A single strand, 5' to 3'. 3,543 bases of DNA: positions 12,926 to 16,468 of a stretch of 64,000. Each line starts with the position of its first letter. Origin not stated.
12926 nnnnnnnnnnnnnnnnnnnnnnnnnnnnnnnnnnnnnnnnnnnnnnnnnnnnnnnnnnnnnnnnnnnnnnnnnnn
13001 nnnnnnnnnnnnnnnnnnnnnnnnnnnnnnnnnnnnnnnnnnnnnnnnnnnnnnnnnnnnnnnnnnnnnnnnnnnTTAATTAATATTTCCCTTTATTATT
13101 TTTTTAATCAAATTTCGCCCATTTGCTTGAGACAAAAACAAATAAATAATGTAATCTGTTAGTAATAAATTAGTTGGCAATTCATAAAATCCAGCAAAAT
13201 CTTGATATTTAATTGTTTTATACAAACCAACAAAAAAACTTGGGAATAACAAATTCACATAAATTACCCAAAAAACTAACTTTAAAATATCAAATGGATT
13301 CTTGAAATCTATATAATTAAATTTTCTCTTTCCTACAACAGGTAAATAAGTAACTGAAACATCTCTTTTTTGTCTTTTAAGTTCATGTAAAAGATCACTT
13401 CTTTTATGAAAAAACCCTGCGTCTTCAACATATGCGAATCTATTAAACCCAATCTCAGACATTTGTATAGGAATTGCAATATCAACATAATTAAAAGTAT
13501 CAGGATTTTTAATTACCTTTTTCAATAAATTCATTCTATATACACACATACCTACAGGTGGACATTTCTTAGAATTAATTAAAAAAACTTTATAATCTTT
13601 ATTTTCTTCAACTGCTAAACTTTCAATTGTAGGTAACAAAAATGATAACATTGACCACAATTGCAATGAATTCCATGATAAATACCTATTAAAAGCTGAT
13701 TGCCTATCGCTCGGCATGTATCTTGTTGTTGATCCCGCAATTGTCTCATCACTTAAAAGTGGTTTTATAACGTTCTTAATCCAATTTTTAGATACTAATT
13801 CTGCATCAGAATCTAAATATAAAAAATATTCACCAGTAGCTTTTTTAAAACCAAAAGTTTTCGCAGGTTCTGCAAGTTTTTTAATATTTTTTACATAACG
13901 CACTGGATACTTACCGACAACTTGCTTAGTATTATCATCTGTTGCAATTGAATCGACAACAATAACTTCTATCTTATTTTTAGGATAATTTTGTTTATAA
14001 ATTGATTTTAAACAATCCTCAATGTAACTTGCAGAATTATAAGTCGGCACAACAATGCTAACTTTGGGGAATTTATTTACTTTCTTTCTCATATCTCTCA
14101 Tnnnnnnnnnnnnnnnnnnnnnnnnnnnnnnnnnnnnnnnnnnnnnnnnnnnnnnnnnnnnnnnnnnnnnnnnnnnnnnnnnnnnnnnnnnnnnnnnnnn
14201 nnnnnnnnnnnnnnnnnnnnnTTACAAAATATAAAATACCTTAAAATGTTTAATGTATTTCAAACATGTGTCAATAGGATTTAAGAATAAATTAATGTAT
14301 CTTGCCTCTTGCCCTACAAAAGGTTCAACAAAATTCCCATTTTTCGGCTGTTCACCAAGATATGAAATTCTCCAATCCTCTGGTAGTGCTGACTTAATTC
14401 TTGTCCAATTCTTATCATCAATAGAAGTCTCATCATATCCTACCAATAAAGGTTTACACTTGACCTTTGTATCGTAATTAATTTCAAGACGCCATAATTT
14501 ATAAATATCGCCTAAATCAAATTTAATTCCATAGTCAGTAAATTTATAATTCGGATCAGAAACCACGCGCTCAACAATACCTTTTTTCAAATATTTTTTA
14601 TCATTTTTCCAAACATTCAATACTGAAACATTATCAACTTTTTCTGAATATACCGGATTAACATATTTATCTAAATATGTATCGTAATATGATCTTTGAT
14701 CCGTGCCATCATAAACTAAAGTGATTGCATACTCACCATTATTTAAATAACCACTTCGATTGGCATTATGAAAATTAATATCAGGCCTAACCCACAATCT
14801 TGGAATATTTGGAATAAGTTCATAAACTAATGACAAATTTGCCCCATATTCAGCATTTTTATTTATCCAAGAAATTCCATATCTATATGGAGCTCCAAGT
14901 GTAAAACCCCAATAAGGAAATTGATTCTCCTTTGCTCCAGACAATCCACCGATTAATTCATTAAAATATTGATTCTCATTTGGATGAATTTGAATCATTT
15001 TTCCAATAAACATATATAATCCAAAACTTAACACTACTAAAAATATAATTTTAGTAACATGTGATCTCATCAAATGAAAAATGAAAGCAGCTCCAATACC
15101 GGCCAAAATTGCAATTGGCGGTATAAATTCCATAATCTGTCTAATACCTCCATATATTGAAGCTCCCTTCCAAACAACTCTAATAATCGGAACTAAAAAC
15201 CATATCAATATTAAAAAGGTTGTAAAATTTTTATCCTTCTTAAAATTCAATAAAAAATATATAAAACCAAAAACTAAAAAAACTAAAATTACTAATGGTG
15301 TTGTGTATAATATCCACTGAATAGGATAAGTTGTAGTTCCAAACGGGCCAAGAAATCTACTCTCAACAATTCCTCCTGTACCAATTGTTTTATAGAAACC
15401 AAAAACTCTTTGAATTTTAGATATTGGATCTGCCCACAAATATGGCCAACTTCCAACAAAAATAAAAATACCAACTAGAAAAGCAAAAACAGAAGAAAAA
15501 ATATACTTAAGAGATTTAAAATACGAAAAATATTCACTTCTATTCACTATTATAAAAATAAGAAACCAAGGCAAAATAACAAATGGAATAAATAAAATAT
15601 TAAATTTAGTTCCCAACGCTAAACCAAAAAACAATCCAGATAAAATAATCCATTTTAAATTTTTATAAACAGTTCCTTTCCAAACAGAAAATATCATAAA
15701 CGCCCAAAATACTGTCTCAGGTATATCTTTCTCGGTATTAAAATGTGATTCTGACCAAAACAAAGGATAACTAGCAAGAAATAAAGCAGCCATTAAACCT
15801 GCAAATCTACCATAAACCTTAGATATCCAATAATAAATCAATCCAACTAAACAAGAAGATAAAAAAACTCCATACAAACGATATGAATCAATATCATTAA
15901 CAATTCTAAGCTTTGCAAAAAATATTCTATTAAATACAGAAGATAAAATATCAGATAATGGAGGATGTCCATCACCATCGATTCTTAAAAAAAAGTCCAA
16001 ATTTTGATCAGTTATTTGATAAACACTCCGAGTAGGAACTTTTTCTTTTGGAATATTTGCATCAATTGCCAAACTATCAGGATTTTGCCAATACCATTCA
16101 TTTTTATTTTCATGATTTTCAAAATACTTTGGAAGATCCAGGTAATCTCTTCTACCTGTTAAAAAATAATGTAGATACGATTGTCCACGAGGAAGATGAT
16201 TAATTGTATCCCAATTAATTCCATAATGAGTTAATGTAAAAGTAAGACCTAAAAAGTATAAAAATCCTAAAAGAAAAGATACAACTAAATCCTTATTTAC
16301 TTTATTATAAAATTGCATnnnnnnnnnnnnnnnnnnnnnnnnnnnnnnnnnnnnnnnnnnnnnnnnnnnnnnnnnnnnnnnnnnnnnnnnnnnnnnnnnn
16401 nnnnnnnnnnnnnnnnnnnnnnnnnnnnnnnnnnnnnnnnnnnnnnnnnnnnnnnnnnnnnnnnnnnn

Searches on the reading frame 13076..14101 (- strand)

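Call 69: search_protein_families(library=pfam, proteins=[window:13076-14101:-], max_evalue=0.001)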
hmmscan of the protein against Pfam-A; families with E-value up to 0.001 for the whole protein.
window:13076-14101:- (341 aa): 3 families
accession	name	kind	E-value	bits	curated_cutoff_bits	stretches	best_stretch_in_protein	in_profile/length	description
PF00535.33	Glycos_transf_2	-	1.2e-23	84.3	23.3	1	15-134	1-124/168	Glycosyl transferase family 2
PF13641.12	Glyco_tranf_2_3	-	1.5e-07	32.1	27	1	12-126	1-122/230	Glycosyltransferase like family 2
PF10111.15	Glyco_tranf_2_2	-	9.3e-05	22.5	27.3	1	15-109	1-100/276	Glycosyltransferase like family 2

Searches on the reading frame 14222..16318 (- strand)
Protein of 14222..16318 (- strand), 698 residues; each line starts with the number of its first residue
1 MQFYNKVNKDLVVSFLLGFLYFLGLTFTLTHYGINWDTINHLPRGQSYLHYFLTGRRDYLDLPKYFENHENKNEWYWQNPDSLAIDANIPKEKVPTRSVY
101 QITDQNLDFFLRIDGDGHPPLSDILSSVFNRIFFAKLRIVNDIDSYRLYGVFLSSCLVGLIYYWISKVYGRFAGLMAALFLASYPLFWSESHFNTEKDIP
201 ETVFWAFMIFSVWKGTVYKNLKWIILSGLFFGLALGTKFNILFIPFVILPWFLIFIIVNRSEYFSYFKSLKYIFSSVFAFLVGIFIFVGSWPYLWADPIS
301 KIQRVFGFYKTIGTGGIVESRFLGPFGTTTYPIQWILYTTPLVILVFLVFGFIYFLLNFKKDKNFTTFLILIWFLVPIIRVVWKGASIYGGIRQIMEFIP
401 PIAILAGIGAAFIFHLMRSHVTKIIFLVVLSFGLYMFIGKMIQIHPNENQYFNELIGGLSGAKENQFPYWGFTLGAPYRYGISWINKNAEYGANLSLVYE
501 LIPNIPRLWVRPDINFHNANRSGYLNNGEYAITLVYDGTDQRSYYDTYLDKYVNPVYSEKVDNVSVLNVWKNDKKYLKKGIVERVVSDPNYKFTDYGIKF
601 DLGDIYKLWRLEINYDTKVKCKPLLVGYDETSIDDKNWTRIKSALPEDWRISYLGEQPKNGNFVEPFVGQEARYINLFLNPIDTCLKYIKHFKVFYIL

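Call 53: search_protein_families(library=pfam, proteins=[window:14222-16318:-], max_evalue=0.001)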
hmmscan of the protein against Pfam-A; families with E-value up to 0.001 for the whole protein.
window:14222-16318:- (698 aa): 1 family
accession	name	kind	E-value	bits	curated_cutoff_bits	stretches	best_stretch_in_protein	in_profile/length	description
PF13231.12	PMT_2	-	2.5e-12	47.7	26.1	1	118-280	2-151/160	Dolichyl-phosphate-mannose-protein mannosyltransferase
